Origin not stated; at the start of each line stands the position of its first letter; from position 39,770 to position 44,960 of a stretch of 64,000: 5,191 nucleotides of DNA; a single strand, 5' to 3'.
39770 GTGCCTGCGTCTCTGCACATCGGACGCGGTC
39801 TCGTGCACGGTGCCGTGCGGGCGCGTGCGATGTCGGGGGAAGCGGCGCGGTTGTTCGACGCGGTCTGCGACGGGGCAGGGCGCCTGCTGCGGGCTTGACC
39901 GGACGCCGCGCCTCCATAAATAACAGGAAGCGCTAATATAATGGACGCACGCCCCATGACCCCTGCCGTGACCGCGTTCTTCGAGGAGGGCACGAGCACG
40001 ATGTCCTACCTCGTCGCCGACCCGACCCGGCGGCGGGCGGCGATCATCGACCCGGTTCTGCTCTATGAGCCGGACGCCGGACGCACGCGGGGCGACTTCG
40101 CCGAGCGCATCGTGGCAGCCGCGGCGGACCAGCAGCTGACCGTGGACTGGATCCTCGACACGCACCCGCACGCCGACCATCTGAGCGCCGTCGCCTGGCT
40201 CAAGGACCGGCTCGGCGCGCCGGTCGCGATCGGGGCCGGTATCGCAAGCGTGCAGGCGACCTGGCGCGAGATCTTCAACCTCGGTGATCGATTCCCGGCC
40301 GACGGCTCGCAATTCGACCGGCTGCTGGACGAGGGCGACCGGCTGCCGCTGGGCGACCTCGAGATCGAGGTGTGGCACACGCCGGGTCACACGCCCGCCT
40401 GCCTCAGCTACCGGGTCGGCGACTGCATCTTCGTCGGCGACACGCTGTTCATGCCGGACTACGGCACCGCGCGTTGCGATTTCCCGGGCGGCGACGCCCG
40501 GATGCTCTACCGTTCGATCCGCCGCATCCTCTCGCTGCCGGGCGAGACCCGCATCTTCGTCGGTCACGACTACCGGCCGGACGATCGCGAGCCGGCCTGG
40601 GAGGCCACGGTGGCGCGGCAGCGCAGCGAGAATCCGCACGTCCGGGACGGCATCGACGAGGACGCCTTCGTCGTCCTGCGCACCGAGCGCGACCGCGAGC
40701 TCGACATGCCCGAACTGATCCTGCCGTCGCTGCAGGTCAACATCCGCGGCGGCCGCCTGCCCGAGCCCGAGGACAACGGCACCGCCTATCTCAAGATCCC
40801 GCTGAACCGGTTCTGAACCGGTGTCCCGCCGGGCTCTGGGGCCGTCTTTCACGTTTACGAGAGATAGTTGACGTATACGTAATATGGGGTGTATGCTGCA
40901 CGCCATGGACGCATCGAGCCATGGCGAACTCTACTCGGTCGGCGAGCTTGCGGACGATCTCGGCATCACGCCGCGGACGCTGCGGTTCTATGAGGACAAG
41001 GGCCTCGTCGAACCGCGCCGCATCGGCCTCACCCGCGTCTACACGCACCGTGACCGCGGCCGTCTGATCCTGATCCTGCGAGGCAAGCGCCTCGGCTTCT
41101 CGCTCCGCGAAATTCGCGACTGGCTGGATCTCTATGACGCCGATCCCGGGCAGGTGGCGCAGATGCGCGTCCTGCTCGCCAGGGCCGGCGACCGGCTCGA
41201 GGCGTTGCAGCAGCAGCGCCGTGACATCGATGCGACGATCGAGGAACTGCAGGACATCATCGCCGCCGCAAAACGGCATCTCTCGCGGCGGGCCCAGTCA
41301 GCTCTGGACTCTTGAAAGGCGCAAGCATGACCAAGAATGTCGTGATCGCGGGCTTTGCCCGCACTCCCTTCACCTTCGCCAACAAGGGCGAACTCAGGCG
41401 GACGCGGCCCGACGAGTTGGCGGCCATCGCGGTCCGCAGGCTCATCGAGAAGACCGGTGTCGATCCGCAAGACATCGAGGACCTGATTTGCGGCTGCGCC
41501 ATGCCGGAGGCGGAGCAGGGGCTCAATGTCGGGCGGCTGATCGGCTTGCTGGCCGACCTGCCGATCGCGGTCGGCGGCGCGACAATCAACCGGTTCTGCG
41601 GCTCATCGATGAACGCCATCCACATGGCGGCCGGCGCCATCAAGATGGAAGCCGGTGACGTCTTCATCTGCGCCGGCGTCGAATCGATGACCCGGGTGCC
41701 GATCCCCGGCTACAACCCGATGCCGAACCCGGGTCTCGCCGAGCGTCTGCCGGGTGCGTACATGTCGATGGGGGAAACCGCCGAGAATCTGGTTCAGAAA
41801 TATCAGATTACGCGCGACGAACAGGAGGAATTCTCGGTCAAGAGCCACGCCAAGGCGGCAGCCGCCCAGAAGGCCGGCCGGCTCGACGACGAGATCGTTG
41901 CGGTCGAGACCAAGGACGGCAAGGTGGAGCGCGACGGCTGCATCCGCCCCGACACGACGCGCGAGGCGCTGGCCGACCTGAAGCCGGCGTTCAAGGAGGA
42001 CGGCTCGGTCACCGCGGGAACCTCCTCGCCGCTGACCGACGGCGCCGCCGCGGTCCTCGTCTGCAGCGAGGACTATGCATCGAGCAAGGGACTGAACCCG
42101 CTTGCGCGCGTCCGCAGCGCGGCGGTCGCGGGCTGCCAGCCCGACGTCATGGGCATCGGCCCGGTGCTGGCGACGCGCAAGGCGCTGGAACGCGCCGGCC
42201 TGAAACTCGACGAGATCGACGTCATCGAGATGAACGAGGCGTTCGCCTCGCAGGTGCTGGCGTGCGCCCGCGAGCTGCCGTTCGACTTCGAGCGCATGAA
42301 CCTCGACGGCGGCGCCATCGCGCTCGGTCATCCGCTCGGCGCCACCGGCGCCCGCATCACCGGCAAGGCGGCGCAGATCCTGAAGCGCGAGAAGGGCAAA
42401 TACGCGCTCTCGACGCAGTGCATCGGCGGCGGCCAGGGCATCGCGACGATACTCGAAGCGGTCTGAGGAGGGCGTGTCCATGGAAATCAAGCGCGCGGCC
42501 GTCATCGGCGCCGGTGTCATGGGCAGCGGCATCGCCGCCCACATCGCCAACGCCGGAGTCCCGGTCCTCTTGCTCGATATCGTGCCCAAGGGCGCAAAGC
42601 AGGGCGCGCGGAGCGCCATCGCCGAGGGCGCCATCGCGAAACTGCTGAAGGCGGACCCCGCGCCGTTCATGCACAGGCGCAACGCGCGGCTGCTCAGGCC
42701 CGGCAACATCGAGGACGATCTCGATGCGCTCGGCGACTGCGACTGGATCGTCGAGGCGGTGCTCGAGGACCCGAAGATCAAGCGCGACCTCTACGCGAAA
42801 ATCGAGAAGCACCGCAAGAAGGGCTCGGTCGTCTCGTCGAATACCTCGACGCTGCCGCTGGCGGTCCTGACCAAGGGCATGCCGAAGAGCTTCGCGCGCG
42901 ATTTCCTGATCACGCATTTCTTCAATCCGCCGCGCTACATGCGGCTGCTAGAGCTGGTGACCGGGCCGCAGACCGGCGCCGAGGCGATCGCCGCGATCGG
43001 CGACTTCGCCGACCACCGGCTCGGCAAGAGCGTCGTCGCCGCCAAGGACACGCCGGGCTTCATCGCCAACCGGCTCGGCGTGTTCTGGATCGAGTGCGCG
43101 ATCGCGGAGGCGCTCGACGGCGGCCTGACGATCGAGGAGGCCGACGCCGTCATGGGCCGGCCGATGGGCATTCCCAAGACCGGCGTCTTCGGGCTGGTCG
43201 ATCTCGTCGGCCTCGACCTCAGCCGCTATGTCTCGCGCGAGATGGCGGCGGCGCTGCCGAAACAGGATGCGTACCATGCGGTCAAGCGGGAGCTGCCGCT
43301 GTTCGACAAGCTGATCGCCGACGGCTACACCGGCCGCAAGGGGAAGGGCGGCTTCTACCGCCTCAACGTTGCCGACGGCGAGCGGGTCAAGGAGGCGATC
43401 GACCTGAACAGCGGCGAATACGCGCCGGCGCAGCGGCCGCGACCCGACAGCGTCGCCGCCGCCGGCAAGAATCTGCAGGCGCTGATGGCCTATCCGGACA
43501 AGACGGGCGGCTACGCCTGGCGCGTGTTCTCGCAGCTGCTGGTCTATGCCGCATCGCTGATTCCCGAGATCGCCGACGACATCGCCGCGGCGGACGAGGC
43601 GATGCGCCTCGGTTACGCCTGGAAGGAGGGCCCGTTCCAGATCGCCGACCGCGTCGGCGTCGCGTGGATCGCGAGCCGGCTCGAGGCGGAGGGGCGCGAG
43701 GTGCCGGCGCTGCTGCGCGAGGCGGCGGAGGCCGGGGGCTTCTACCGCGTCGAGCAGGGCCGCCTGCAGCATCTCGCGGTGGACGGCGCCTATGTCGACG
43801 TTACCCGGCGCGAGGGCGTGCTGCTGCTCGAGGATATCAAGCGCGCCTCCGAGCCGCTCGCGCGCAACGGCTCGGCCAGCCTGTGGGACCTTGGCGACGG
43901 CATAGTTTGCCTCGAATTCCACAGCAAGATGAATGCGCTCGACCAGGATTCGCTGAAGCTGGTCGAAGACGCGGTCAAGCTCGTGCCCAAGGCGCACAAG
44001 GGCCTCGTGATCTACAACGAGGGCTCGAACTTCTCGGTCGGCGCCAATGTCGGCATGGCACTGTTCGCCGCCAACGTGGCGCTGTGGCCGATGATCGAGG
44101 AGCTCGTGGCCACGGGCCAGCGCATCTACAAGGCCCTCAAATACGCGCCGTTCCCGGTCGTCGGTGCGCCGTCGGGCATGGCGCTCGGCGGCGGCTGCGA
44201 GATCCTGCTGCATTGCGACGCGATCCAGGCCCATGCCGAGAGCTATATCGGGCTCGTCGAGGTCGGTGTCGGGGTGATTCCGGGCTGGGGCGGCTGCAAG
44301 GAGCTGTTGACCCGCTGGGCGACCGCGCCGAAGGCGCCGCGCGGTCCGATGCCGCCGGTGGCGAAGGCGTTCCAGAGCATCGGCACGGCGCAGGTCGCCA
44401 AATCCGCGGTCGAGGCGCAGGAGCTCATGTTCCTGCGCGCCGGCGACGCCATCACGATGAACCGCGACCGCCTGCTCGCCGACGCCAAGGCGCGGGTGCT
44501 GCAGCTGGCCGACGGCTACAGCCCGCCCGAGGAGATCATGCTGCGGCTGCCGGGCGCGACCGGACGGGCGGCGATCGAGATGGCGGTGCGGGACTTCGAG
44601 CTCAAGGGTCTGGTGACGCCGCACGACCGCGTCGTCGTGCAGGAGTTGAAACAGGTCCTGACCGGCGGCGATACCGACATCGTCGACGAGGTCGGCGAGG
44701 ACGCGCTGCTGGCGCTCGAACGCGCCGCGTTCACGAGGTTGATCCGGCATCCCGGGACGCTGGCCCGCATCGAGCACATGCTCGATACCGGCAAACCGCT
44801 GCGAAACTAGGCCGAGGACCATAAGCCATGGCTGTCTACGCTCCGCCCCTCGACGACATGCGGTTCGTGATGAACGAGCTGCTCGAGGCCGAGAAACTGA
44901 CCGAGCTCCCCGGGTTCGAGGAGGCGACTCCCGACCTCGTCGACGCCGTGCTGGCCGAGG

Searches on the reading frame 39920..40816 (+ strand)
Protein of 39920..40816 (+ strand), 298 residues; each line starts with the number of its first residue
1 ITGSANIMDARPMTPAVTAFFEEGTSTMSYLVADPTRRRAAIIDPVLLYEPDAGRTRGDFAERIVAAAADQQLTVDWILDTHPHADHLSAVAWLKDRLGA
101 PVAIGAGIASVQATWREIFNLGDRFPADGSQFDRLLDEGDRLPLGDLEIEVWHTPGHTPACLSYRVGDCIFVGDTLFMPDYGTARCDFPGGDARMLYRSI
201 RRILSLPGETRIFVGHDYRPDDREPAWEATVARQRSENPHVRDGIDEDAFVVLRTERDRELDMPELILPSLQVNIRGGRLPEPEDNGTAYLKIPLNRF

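Call 38: search_protein_families(library=pfam, proteins=[window:39920-40816:+], max_evalue=0.00001)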
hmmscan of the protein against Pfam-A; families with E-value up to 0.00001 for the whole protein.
window:39920-40816:+ (298 aa): 1 family
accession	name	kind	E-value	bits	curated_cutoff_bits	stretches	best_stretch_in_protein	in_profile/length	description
PF00753.33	Lactamase_B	-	2.1e-24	87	22.7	1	26-216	5-196/196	Metallo-beta-lactamase superfamily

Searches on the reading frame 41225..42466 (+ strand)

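Call 38: search_protein_families(library=pfam, proteins=[window:41225-42466:+], max_evalue=0.00001)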
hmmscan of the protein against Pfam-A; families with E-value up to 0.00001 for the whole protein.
window:41225-42466:+ (413 aa): 2 families
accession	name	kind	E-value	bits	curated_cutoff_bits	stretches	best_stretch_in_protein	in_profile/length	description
PF00108.29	Thiolase_N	-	1.5e-66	224.9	26.4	1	39-283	1-260/260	Thiolase, N-terminal domain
PF02803.24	Thiolase_C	-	2e-48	163.6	27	1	291-411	2-122/123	Thiolase, C-terminal domain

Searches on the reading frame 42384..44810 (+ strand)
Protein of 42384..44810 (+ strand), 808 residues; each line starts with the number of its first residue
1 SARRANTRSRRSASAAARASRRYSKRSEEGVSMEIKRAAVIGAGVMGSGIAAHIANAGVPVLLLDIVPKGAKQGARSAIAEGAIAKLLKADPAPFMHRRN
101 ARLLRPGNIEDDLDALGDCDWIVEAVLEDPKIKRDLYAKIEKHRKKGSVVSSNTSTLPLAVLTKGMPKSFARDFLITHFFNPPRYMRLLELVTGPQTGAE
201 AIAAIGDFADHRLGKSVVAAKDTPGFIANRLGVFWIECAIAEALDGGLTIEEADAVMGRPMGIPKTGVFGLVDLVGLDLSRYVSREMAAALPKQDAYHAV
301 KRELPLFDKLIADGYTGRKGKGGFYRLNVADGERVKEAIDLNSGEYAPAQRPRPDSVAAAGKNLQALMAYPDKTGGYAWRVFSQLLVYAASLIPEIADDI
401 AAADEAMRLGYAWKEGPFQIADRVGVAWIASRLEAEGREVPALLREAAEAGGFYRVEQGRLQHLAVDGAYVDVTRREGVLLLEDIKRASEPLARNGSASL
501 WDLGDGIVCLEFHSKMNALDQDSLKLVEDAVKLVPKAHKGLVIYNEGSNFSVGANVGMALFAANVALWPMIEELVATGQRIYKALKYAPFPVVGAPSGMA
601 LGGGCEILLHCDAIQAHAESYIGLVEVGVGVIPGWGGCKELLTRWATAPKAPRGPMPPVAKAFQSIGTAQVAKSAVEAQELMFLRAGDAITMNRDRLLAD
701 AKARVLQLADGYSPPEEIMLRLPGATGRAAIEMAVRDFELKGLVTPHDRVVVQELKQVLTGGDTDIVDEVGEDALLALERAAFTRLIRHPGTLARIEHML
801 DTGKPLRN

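Call 38: search_protein_families(library=pfam, proteins=[window:42384-44810:+], max_evalue=0.00001)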
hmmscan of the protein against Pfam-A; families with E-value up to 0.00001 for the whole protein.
window:42384-44810:+ (808 aa): 3 families
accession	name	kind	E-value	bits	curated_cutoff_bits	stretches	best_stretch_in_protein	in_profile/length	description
PF02737.24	3HCDH_N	-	9.1e-43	146.7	22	1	38-223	2-180/180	3-hydroxyacyl-CoA dehydrogenase, NAD binding domain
PF00725.27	3HCDH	-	2.2e-21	76.6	22.1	1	225-326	1-96/97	3-hydroxyacyl-CoA dehydrogenase, C-terminal domain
PF00378.25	ECH_1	-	8.7e-10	38.8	27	1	507-640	6-139/251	Enoyl-CoA hydratase/isomerase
